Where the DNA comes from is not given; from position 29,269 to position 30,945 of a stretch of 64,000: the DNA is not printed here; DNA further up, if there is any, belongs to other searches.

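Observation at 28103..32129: Split AASS-like saccharopine pathway: LKR followed by two tandem saccharopine-dehydrogenase paralogs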

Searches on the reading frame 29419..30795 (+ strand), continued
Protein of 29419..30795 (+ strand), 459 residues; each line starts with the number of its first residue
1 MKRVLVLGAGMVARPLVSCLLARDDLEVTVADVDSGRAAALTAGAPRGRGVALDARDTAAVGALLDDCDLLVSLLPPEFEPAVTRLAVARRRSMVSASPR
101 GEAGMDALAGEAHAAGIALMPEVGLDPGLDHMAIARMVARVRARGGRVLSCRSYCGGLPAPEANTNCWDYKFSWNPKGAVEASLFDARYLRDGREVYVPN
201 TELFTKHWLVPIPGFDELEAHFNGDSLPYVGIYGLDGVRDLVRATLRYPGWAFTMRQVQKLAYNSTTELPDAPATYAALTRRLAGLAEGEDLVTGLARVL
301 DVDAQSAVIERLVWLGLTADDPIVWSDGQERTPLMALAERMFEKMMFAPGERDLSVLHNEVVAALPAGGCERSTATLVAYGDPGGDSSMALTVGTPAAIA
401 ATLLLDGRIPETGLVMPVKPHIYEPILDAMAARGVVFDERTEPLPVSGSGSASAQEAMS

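Call 48: find_encoding_contigs(protein=P0135, flank=10000, max_places=2)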
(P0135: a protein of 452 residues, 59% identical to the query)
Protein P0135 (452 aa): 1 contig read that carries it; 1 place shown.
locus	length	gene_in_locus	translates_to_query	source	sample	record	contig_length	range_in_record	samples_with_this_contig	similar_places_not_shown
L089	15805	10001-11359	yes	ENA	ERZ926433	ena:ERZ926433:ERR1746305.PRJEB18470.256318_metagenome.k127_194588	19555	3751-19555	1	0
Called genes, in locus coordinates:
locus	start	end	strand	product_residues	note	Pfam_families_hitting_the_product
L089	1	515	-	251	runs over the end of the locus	PF00106:adh_short, PF08659:KR, PF13561:adh_short_C2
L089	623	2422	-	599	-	PF13231:PMT_2 (weak)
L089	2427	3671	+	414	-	PF07690:MFS_1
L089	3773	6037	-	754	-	PF11992:TgpA_N, PF01841:Transglut_core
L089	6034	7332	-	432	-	PF01882:DUF58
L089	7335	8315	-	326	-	PF20030:bpMoxR, PF00004:AAA (weak), PF07726:AAA_3, PF07728:AAA_5, PF17863:AAA_lid_2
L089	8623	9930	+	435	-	PF05222:AlaDh_PNT_N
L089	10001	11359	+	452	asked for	PF03435:Sacchrp_dh_NADP, PF16653:Sacchrp_dh_C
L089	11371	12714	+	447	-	PF01488:Shikimate_DH (weak), PF03435:Sacchrp_dh_NADP, PF13460:NAD_binding_10 (weak), PF16653:Sacchrp_dh_C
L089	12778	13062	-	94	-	PF02518:HATPase_c (weak), PF13581:HATPase_c_2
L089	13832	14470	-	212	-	PF01592:NifU_N, PF01883:FeS_assembly_P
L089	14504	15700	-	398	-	PF00266:Aminotran_5, PF01041:DegT_DnrJ_EryC1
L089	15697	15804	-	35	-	?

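Call 55: find_encoding_contigs(protein=P0125, flank=10000, max_places=1)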
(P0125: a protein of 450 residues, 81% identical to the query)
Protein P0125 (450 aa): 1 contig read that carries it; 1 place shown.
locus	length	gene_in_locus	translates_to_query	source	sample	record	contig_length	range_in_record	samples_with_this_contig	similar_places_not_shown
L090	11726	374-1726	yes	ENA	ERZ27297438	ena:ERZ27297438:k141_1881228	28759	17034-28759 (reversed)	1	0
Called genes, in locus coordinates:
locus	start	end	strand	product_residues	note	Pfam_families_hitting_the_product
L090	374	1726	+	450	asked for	PF03435:Sacchrp_dh_NADP, PF16653:Sacchrp_dh_C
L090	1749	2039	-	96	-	PF13237:Fer4_10 (faint), PF13484:Fer4_16 (faint), PF12837:Fer4_6 (faint), PF12838:Fer4_7, PF13187:Fer4_9, PF14697:Fer4_21 (weak), PF00037:Fer4 (weak)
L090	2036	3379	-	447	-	PF14691:Fer4_20, PF01946:Thi4 (weak), PF00890:FAD_binding_2, PF01266:DAO, PF01494:FAD_binding_3 (weak), PF07992:Pyr_redox_2, PF12831:FAD_oxidored, PF13450:NAD_binding_8, +4 more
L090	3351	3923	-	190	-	PF01558:POR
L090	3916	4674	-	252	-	PF02775:TPP_enzyme_C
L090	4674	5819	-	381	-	PF01855:POR_N, PF17147:PFOR_II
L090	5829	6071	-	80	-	PF14451:Ub-Mut7C, PF02597:ThiS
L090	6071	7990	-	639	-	PF02730:AFOR_N, PF01314:AFOR_C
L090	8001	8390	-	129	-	PF13187:Fer4_9 (weak), PF00037:Fer4 (weak), PF12838:Fer4_7, PF13187:Fer4_9, PF14697:Fer4_21 (weak), PF00037:Fer4 (weak), PF12837:Fer4_6 (weak), PF13237:Fer4_10 (weak), +6 more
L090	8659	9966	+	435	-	PF05222:AlaDh_PNT_N, PF01262:AlaDh_PNT_C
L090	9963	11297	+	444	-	PF03435:Sacchrp_dh_NADP, PF16653:Sacchrp_dh_C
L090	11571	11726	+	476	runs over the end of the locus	PF01128:IspD, PF00483:NTP_transferase, PF12804:NTP_transf_3, PF25084:LbH_EIF2B (weak), PF25087:GMPPB_C, PF00132:Hexapep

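Call 56: find_encoding_contigs(protein=P0129, flank=10000, max_places=1)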
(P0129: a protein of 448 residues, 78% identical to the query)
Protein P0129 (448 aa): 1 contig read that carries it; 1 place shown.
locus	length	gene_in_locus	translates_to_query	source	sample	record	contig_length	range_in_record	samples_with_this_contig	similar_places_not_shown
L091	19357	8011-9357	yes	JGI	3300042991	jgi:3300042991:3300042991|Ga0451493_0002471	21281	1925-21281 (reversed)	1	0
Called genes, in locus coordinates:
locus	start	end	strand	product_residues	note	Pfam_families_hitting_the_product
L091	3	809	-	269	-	?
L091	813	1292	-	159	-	PF13404:HTH_AsnC-type, PF13412:HTH_24, PF22451:NirdL-like_HTH (weak), PF22482:AsnC_trans_reg_3, PF01037:AsnC_trans_reg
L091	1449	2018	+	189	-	PF01613:Flavin_Reduct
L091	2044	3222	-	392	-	PF02661:Fic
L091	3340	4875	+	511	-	PF00133:tRNA-synt_1, PF01406:tRNA-synt_1e (weak), PF09334:tRNA-synt_1g, PF00133:tRNA-synt_1, PF19303:Anticodon_3 (faint)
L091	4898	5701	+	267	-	PF01026:TatD_DNase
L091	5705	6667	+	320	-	PF00398:RrnaAD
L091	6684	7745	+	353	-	PF00288:GHMP_kinases_N, PF08544:GHMP_kinases_C (weak)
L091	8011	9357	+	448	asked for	PF03435:Sacchrp_dh_NADP, PF16653:Sacchrp_dh_C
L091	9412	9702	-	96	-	PF13237:Fer4_10 (faint), PF13484:Fer4_16 (faint), PF12797:Fer4_2 (faint), PF12800:Fer4_4 (faint), PF14697:Fer4_21, PF12838:Fer4_7, PF13187:Fer4_9, PF00037:Fer4 (weak), +1 more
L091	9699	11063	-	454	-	PF14691:Fer4_20, PF01266:DAO (faint), PF07992:Pyr_redox_2, PF12831:FAD_oxidored (faint), PF13450:NAD_binding_8, PF13738:Pyr_redox_3 (faint), PF00070:Pyr_redox (weak)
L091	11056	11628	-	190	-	PF01558:POR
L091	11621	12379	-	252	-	PF02775:TPP_enzyme_C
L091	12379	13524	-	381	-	PF01855:POR_N, PF17147:PFOR_II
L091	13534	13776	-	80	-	PF14451:Ub-Mut7C, PF02597:ThiS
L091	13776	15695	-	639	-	PF02730:AFOR_N, PF01314:AFOR_C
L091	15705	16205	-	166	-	PF13237:Fer4_10 (weak), PF13183:Fer4_8 (weak), PF00037:Fer4 (weak), PF13187:Fer4_9, PF13237:Fer4_10, PF14697:Fer4_21 (weak), PF12838:Fer4_7, PF13484:Fer4_16 (weak), +7 more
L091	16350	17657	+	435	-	PF05222:AlaDh_PNT_N, PF01262:AlaDh_PNT_C (weak)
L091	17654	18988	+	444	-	PF03435:Sacchrp_dh_NADP, PF16653:Sacchrp_dh_C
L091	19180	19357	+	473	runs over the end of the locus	PF00483:NTP_transferase, PF01128:IspD, PF12804:NTP_transf_3, PF25084:LbH_EIF2B (weak), PF25087:GMPPB_C, PF00132:Hexapep (weak)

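Call 68: search_solved_structures(query=window:29419-30795:+, max_evalue=10, show_alignments=0)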
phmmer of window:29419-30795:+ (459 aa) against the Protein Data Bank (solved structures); distinct sequences matched with E-value up to 10: 7.
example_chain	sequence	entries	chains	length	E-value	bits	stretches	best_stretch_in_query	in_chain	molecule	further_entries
2axq_A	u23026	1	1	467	1.7e-67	231.5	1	2-441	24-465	Saccharopine dehydrogenase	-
5l78_A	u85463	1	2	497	2.8e-65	224.2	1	2-440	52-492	Alpha-aminoadipic semialdehyde synthase, mitochondrial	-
5l76_A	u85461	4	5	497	2.8e-65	224.2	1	2-440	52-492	Alpha-aminoadipic semialdehyde synthase, mitochondrial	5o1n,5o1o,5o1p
1e5l_A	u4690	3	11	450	8.6e-64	219.3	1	2-431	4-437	SACCHAROPINE REDUCTASE | Saccharopine dehydrogenase [NADP(+), L-glutamate-forming]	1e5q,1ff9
3abi_A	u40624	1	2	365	1e-08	37.8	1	3-262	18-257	Putative uncharacterized protein PH1688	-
3ic5_A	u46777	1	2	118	0.0045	19.2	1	4-89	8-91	putative saccharopine dehydrogenase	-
3ndr_A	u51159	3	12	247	3.5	9.7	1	2-71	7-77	3-oxoacyl-(Acyl-carrier protein) reductase | Pyridoxal 4-dehydrogenase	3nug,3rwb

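Call 77: search_protein_representatives(alignment_id=A3)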
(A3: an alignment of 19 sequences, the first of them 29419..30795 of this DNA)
Query: 19 sequences, 450 profile positions. Proteins with E-value up to 0.001 (for the whole library): 6937; up to 1e-10: 3447; up to 1e-30: 1126. The best 150 are listed.
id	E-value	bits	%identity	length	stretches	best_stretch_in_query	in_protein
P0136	1.8e-227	771.8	-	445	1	1-444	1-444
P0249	1.6e-133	462.1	-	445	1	2-444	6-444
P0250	1.1e-128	446.3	-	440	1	1-444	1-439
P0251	1.4e-121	422.8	-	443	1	2-445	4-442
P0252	3.3e-121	421.6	-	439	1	1-441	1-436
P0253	1.8e-120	419.1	-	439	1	2-444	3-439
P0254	6.9e-119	413.9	-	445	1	1-444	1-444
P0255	1.0e-118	413.4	-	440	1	1-442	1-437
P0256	1.5e-117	409.5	-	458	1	1-446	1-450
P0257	1.2e-116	406.5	-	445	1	1-446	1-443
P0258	1.9e-116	405.8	-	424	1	1-441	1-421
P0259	7.3e-116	403.9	-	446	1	1-440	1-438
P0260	1.8e-115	402.7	-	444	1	1-445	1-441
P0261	1.4e-114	399.8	-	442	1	2-439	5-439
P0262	4.0e-114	398.2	-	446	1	2-443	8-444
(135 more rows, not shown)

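Call 81: predict_structure(alignment_id=A4)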
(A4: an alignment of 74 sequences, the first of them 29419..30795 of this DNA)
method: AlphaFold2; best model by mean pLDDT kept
length: 459 residues; sequences in the alignment: 74
mean_pLDDT: 94.0   pTM: 0.90
mean pLDDT of the five models: 94.0, 93.8, 93.6, 93.0, 92.5
residues with pLDDT >= 90: 411; 70-90: 35; 50-70: 1; < 50: 12
segments of 3 or more residues with pLDDT < 50: 448-459
pLDDT, mean of each block of 10 residues (from residue 1): 94 93 98 94 97 96 97 94 98 96 96 98 92 97 97 97 95 86 94 96 94 97 93 95 97 95 95 97 96 98 97 98 92 96 93 97 94 98 91 97 98 97 98 97 75 39
secondary structure, 60 per line:
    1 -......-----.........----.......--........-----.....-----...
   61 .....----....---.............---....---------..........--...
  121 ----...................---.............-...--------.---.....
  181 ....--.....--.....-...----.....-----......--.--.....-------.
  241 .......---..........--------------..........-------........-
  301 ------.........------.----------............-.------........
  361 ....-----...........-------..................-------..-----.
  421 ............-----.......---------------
elements in order: E2-7 H13-21 E26-32 H35-42 E48-52 H58-65 E70-73 H77-89 E93-96 H106-115 E118-120 H125-143 E147-159 H176-184 E187-191 E194-198 E207-211 E217-222 H228-232 E240-247 H251-260 H276-284 H292-299 H307-315 H333-344 E353-364 E370-380 H388-405 H420-432 E438-444
